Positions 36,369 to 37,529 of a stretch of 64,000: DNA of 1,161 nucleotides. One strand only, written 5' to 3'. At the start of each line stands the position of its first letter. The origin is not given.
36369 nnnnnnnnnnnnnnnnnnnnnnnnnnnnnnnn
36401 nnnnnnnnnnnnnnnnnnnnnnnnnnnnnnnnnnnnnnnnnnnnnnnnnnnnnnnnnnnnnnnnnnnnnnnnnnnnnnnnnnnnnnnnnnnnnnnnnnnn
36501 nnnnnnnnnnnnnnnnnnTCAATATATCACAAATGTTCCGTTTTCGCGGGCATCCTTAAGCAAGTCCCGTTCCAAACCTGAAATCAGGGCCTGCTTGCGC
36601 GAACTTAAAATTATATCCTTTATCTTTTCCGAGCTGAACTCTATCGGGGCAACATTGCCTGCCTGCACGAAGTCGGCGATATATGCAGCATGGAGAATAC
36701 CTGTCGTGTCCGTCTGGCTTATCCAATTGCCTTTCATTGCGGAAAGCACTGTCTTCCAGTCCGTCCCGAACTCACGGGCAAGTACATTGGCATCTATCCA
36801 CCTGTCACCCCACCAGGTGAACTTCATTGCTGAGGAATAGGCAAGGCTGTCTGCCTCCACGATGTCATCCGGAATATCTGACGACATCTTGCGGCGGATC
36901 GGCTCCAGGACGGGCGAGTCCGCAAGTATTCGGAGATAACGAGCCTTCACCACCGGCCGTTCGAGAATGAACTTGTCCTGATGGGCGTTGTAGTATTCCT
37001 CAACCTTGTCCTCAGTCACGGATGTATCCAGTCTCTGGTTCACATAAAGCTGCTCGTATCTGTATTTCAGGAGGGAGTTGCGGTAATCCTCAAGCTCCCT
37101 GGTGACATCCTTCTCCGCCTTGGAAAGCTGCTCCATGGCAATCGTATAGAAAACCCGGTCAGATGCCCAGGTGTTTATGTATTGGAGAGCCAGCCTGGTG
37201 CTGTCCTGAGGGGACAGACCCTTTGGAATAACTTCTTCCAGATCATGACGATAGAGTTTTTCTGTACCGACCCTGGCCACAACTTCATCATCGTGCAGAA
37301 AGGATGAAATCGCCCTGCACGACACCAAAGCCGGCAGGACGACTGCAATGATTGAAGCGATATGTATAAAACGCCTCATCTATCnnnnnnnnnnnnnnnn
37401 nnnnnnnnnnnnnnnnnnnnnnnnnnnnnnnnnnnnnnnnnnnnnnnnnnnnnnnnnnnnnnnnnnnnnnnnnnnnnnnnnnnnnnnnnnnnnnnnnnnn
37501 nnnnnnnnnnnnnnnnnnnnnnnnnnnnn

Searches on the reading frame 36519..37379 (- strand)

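Call 4: search_protein_families(library=pfam, proteins=[window:36519-37379:-], max_evalue=0.01)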
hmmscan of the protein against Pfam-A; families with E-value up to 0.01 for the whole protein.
window:36519-37379:- (286 aa): 0 families

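Call 6: search_protein_families(library=ncbifam, proteins=[window:36519-37379:-], max_evalue=0.01)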
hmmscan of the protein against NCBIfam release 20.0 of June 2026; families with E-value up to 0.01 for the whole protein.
window:36519-37379:- (286 aa): 1 family
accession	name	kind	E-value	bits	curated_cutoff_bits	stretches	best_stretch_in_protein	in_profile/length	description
TIGR02925.1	cis_trans_EpsD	equivalog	5.8e-05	22.8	108.9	1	11-167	6-162/232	EpsD family peptidyl-prolyl cis-trans isomerase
